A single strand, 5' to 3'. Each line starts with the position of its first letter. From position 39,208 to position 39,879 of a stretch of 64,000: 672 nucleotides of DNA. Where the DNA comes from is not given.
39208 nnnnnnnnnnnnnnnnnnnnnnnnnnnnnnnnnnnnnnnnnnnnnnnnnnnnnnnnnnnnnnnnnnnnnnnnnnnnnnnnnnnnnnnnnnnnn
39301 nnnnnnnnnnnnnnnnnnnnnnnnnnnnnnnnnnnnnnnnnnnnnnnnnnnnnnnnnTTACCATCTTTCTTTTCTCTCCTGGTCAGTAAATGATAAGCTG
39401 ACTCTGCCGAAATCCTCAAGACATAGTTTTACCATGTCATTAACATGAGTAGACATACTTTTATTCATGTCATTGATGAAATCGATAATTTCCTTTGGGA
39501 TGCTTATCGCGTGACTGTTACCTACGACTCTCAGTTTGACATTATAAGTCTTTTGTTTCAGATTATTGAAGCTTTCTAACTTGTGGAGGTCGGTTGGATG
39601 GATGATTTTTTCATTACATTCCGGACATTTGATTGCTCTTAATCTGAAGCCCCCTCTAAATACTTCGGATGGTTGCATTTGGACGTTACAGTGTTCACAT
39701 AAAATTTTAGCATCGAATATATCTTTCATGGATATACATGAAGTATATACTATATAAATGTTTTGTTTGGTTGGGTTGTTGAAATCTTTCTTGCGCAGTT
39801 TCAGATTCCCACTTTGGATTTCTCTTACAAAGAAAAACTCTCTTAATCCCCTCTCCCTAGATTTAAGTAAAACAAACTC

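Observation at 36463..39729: Operon coupling an AbrB-like Zn-ribbon regulator, CDC48 and a C39-like papain-fold peptidase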

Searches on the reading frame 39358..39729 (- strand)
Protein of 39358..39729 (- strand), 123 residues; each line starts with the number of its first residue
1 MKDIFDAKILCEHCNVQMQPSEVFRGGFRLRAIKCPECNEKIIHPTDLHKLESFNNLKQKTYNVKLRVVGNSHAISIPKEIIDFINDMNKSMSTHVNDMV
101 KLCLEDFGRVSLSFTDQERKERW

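Call 4: search_protein_families(library=pfam, proteins=[window:39358-39729:-], max_evalue=0.01)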
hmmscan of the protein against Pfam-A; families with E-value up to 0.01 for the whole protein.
window:39358-39729:- (123 aa): 1 family
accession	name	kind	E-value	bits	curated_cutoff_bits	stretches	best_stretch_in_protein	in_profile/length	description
PF24292.1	DUF7479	-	0.0018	18.8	27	1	8-44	2-42/60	Domain of unknown function (DUF7479)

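Call 22: search_protein_families(library=ncbifam, proteins=[window:39358-39729:-], max_evalue=0.01)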
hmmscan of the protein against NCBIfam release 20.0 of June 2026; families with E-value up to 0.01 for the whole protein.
window:39358-39729:- (123 aa): 3 families
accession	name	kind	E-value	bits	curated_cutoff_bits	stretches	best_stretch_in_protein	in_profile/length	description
TIGR04104.1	cxxc_20_cxxc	subfamily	0.00016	22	45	1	11-42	3-35/93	TIGR04104 family putative zinc finger protein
TIGR02609.1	doc_partner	hypoth_equivalog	0.00042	20.6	55.9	1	65-86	2-23/74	putative addiction module antidote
NF045645.1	DVU_1557_fam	equivalog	0.0032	17.6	60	1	8-43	2-41/60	DVU_1557 family redox protein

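Call 24: find_homologous_proteins(query=window:39358-39729:-, max_evalue=0.001)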
Query window:39358-39729:- (123 aa): 604 proteins with E <= 0.001 among 607 candidates; the best 120 are listed.
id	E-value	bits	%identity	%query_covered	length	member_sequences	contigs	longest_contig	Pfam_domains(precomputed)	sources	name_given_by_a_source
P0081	2.5e-69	249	85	100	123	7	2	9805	-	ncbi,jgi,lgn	jgi:hypothetical protein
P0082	1.4e-68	246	85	100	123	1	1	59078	-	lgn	-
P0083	1.1e-66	240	87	98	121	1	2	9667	-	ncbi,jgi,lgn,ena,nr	ncbi:MAG: hypothetical protein KKD18_01050 [Nanoarchaeota archaeon]|nr:hypothetical protein [Nanoarc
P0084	1.6e-64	233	81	100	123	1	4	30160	-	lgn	-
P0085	5.3e-64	232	81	100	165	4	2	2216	-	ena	-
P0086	4.4e-63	229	80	100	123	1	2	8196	-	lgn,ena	-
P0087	1.9e-62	227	80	100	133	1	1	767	-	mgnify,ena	mgnify:CR=1 FL=1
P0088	7.0e-61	222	77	100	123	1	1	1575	-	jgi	jgi:hypothetical protein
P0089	1.0e-60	221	80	100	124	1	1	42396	-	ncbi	ncbi:MAG: hypothetical protein ABH864_00195 [archaeon]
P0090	2.2e-60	220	76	100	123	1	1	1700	-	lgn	-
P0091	1.4e-59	217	76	100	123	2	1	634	-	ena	-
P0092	2.7e-55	203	67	100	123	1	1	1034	-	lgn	-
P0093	1.3e-54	201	84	86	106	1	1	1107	-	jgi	jgi:hypothetical protein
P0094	5.3e-54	199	67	100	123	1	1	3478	-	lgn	-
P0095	1.3e-53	198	70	100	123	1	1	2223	-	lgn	-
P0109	2.2e-49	184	67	97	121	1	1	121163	-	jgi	-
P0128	5.2e-48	180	66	96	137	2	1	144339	-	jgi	jgi:hypothetical protein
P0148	2.4e-46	175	63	96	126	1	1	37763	-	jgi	jgi:transcription elongation factor Elf1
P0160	3.1e-45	171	61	100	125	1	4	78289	-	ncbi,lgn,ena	-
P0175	1.0e-43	166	59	100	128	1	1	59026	-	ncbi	-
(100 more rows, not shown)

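Call 26: find_encoding_contigs(protein=P0148, flank=10000, max_places=2)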
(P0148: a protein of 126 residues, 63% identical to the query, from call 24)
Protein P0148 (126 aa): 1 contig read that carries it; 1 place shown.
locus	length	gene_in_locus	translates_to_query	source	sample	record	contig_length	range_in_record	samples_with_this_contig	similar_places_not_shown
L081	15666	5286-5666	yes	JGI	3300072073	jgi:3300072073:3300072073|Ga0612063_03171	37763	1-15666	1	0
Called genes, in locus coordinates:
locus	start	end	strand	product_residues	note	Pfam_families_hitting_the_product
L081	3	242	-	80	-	?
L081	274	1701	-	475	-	PF01139:RtcB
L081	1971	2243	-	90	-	-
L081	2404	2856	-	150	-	PF07884:VKOR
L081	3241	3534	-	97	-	-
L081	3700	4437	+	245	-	-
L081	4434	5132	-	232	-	PF24460:DUF7575 (weak)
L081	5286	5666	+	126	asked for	-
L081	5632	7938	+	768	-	PF02359:CDC48_N, PF02933:CDC48_2, PF05496:RuvB_N (weak), PF00004:AAA, PF17862:AAA_lid_3, PF00004:AAA, PF23902:AAA_lid_PRS2_C, PF17862:AAA_lid_3, +24 more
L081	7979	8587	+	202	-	PF03412:Peptidase_C39 (weak), PF09778:Guanylate_cyc_2, PF11814:DUF3335, PF13529:Peptidase_C39_2 (weak)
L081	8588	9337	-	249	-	PF01061:ABC2_membrane, PF12698:ABC2_membrane_3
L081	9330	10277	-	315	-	PF02463:SMC_N (weak), PF03215:Rad17 (weak), PF00005:ABC_tran, PF13304:AAA_21 (weak), PF13732:DrrA1-3_C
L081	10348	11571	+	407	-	PF06202:GDE_C, PF12899:Glyco_hydro_100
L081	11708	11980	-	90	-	-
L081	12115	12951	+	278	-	PF05116:S6PP, PF08282:Hydrolase_3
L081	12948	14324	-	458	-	-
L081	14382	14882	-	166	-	-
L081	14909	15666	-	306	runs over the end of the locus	PF00413:Peptidase_M10, PF01400:Astacin (faint), PF07705:CARDB (weak)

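Call 27: find_encoding_contigs(protein=P0082, flank=6000, max_places=2)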
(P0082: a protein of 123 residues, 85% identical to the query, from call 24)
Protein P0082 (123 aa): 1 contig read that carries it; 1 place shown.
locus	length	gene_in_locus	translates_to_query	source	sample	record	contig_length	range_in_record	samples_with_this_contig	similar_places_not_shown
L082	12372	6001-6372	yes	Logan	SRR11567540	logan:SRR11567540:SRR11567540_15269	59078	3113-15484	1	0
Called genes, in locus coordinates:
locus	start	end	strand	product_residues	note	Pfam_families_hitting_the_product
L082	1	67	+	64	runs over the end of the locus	PF09838:DUF2065 (weak)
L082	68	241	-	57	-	-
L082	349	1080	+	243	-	-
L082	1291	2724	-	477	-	PF00478:IMPDH, PF03060:NMO (faint), PF00571:CBS, PF01070:FMN_dh (weak), PF00571:CBS (weak), PF00977:His_biosynth (faint), PF01645:Glu_synthase (weak)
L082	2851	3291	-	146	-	-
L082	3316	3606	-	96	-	PF03477:ATP-cone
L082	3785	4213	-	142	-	PF07884:VKOR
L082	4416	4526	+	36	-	-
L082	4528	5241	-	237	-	-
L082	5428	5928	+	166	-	-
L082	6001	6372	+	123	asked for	-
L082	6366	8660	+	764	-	PF02359:CDC48_N, PF02933:CDC48_2, PF00004:AAA, PF05496:RuvB_N (weak), PF07724:AAA_2 (weak), PF17862:AAA_lid_3, PF00004:AAA, PF17862:AAA_lid_3, +23 more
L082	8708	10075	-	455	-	-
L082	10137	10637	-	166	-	-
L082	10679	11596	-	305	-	PF01400:Astacin (faint), PF00413:Peptidase_M10 (weak)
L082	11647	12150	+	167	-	PF21806:DUF6879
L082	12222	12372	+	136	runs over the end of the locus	PF01951:Archease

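Call 28: find_encoding_contigs(protein=P0128, flank=6000, max_places=2)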
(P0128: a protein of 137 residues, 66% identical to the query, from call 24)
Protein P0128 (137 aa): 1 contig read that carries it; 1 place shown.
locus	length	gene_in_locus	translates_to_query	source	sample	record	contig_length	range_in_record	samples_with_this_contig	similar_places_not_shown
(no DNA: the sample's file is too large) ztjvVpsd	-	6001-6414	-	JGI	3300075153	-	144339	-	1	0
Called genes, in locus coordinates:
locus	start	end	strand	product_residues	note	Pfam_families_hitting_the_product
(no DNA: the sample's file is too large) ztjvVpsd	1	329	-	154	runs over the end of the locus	-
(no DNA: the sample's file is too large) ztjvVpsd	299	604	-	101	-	PF17283:Zn_ribbon_SprT (faint), PF01096:Zn_ribbon_TFIIS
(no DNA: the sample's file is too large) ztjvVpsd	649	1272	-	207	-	-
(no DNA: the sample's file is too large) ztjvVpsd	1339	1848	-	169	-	PF00583:Acetyltransf_1, PF13673:Acetyltransf_10, PF13508:Acetyltransf_7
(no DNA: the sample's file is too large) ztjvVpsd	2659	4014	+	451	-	PF13884:Peptidase_S74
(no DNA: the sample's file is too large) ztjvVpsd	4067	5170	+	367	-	-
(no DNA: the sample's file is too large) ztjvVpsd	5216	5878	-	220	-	-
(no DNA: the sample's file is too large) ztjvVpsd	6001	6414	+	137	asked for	-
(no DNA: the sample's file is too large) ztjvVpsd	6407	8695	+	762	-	PF02359:CDC48_N, PF02933:CDC48_2, PF05496:RuvB_N (weak), PF00004:AAA, PF17862:AAA_lid_3, PF00004:AAA, PF23902:AAA_lid_PRS2_C (weak), PF17862:AAA_lid_3, +25 more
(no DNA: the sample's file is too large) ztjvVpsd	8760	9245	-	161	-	-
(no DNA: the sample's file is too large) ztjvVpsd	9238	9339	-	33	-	-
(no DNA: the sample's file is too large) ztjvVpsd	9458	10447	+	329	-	PF13404:HTH_AsnC-type (weak), PF13412:HTH_24, PF12802:MarR_2 (faint), PF12840:HTH_20 (faint), PF13404:HTH_AsnC-type (weak), PF13412:HTH_24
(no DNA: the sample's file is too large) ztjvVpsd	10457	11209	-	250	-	PF01656:CbiA, PF06564:CBP_BcsQ (weak), PF09140:MipZ (weak), PF10609:ParA, PF13614:AAA_31, PF00142:Fer4_NifH, PF10609:ParA, PF13500:AAA_26 (weak), +2 more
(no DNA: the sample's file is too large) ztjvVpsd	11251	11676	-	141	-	-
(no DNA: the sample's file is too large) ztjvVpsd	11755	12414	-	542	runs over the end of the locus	PF02074:Peptidase_M32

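Call 29: find_encoding_contigs(protein=P0160, flank=6000, max_places=3)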
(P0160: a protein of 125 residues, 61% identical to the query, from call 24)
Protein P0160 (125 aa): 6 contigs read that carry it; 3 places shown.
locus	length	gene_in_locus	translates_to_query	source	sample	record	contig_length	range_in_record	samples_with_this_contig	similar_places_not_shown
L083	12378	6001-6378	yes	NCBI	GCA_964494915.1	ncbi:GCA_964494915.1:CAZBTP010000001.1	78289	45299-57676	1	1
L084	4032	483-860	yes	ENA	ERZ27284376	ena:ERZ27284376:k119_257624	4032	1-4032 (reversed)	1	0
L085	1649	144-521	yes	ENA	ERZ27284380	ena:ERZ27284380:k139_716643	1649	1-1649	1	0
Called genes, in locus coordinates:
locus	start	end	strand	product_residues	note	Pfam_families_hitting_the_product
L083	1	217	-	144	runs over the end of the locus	PF01751:Toprim (weak)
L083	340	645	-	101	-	PF02150:Zn_ribbon_RPB9 (weak), PF01096:Zn_ribbon_TFIIS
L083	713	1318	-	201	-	-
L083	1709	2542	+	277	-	PF01553:Acyltransferase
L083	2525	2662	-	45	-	-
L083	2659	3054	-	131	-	PF01641:SelR, PF24046:At4g08330 (faint)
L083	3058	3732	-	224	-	-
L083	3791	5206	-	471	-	PF07690:MFS_1, PF12832:MFS_1_like, PF00083:Sugar_tr (weak), PF07690:MFS_1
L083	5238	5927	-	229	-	-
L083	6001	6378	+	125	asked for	-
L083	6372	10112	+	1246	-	PF02359:CDC48_N, PF02933:CDC48_2, PF00004:AAA, PF17862:AAA_lid_3, PF00004:AAA, PF14890:Intein_splicing, PF14528:LAGLIDADG_3, PF00004:AAA, +24 more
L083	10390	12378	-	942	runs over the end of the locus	PF05548:Peptidase_M11 (weak)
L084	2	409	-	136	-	?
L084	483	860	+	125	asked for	-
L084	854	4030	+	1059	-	?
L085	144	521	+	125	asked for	-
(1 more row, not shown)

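Call 42: search_protein_families(library=padloc, proteins=[window:39358-39729:-], max_evalue=0.001)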
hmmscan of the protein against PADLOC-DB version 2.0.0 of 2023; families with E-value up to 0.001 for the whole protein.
window:39358-39729:- (123 aa): 0 families

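Call 43: predict_structure(alignment_id=A2)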
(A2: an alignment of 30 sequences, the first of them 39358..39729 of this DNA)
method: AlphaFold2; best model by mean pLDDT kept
length: 123 residues; sequences in the alignment: 30
mean_pLDDT: 73.0   pTM: 0.50
mean pLDDT of the five models: 73.0, 67.6, 66.2, 63.8, 60.8
residues with pLDDT >= 90: 0; 70-90: 87; 50-70: 26; < 50: 10
segments of 3 or more residues with pLDDT < 50: 95-97, 118-123
pLDDT, mean of each block of 10 residues (from residue 1): 71 86 75 86 82 76 77 77 74 54 71 58 37
secondary structure, 60 per line:
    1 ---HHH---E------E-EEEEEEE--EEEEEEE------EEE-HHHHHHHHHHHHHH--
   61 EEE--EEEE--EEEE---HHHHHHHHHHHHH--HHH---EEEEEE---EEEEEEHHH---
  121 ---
elements in order: E19-25 E28-34 E41-43 H45-58 E61-63 E66-69 E72-75 H79-91 E100-105 E109-114

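Call 46: search_solved_structures(query=A2, max_evalue=10, show_alignments=2)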
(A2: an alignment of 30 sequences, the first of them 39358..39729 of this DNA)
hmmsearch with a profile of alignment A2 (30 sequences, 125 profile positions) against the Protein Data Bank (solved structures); distinct sequences matched with E-value up to 10: 10.
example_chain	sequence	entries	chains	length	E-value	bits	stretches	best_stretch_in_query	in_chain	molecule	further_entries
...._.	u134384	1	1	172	0.0072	19.7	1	77-111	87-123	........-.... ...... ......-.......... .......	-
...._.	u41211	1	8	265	0.59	13.4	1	61-105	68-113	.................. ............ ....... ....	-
9t1s_M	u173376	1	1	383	0.61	13.4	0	15-49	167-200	formate dehydrogenase (coenzyme F420)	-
4wl1_A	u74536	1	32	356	0.96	12.8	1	61-105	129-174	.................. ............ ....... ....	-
8p3o_D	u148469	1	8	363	0.98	12.8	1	61-105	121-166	ECA polysaccharide chain length modulation protein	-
8p3p_C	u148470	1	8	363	0.98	12.7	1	61-105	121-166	ECA polysaccharide chain length modulation protein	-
8bhw_A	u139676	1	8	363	0.98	12.7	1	61-105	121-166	ECA polysaccharide chain length modulation protein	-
5t0u_A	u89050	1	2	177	4.6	10.6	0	11-64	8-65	Transcriptional repressor CTCF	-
8sss_A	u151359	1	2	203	6.1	10.2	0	11-64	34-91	Transcriptional repressor CTCF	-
8sst_A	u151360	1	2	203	9.8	9.5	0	11-64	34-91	Transcriptional repressor CTCF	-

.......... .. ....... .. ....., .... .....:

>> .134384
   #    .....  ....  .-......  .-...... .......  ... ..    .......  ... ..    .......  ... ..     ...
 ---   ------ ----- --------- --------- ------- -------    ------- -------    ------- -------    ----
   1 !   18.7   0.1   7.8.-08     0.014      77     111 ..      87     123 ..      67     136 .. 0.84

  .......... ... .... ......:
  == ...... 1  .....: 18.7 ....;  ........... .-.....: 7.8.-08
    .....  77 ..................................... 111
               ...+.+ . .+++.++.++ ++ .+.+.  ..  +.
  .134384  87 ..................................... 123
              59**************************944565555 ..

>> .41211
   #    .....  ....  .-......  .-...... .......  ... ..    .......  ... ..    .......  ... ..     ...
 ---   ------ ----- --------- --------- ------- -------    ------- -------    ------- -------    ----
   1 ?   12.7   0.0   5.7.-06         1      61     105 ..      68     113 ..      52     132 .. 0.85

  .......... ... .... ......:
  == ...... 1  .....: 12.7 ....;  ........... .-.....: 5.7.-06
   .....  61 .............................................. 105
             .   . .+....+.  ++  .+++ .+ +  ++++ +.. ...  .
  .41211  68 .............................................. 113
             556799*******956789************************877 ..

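Call 47: fold_search(model_id=the predicted structure, library=pdb)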
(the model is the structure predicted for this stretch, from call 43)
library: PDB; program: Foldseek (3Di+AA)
matches with E <= 10: 383; with E <= 0.001: 0
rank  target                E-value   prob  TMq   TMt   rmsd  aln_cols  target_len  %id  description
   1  8yoz_B                4.6e-02  1.00  0.28  0.42   2.8        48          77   31  Crystal structure of the small zinc-finger protein ZifS (TTHA0897) from Thermus thermophilus HB8. (released 2025-03-19)
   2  8yoz_A                8.1e-02  0.98  0.28  0.40   3.4        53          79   30  Crystal structure of the small zinc-finger protein ZifS (TTHA0897) from Thermus thermophilus HB8. (released 2025-03-19)
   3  7tol                  1.7e-01  0.47  0.23  0.07  16.0        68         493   24  X-ray crystal structure of glycerol dibiphytanyl glycerol tetraether - macrocyclic archaeol synthase (GDGT-MAS) from Met (released 2022-08-31)
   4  6df9_A                2.2e-01  0.20  0.17  0.17  12.1        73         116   12  Kaiso (ZBTB33) E535Q zinc finger DNA binding domain in complex with the specific Kaiso binding sequence (KBS) (released 2019-05-22)
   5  7tom                  2.3e-01  0.41  0.23  0.07  16.0        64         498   22  X-ray crystal structure of glycerol dibiphytanyl glycerol tetraether - macrocyclic archaeol synthase (GDGT-MAS) from Met (released 2022-08-31)
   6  6dfb_A                2.4e-01  0.16  0.16  0.17  11.9        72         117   12  Kaiso (ZBTB33) K539A zinc finger DNA binding domain in complex with the specific Kaiso binding sequence (KBS) (released 2019-05-22)
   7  5oik_I                3.3e-01  0.33  0.27  0.28  13.4       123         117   10  Structure of an RNA polymerase II-DSIF transcription elongation complex (released 2017-09-13)
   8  6k7x_C                3.5e-01  0.13  0.15  0.08  20.2       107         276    9  Human MCU-EMRE complex (released 2020-09-09)
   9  5vmx_A                3.7e-01  0.14  0.16  0.16  11.9        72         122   12  Kaiso (ZBTB33) zinc finger DNA binding domain in complex with a hemi CpG-methylated DNA resembling the specific Kaiso  (released 2018-04-04)
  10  5flm_I                4.1e-01  0.33  0.27  0.29  18.7       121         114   15  Structure of transcribing mammalian RNA polymerase II (released 2016-01-20)
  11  5vmv_A                4.1e-01  0.14  0.16  0.17  11.8        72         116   12  Kaiso (ZBTB33) zinc finger DNA binding domain in complex with its double CpG-methylated DNA consensus binding site (released 2018-04-04)
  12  6dfc_A                4.1e-01  0.13  0.16  0.17  11.9        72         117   12  Kaiso (ZBTB33) zinc finger DNA binding domain in complex with the specific Kaiso binding sequence (KBS) with a T-to-U  (released 2019-05-22)
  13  4f6m_A                4.4e-01  0.14  0.17  0.18  12.1        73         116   12  Crystal structure of Kaiso zinc finger DNA binding domain in complex with Kaiso binding site DNA (released 2012-09-05)
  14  6k7x_A                4.4e-01  0.12  0.15  0.08  19.6       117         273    8  Human MCU-EMRE complex (released 2020-09-09)
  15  6df8_A                4.6e-01  0.14  0.16  0.17  12.1        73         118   12  Kaiso (ZBTB33) zinc finger DNA binding domain in complex with the specific Kaiso binding sequence (KBS), pH 6.5 (released 2019-05-22)
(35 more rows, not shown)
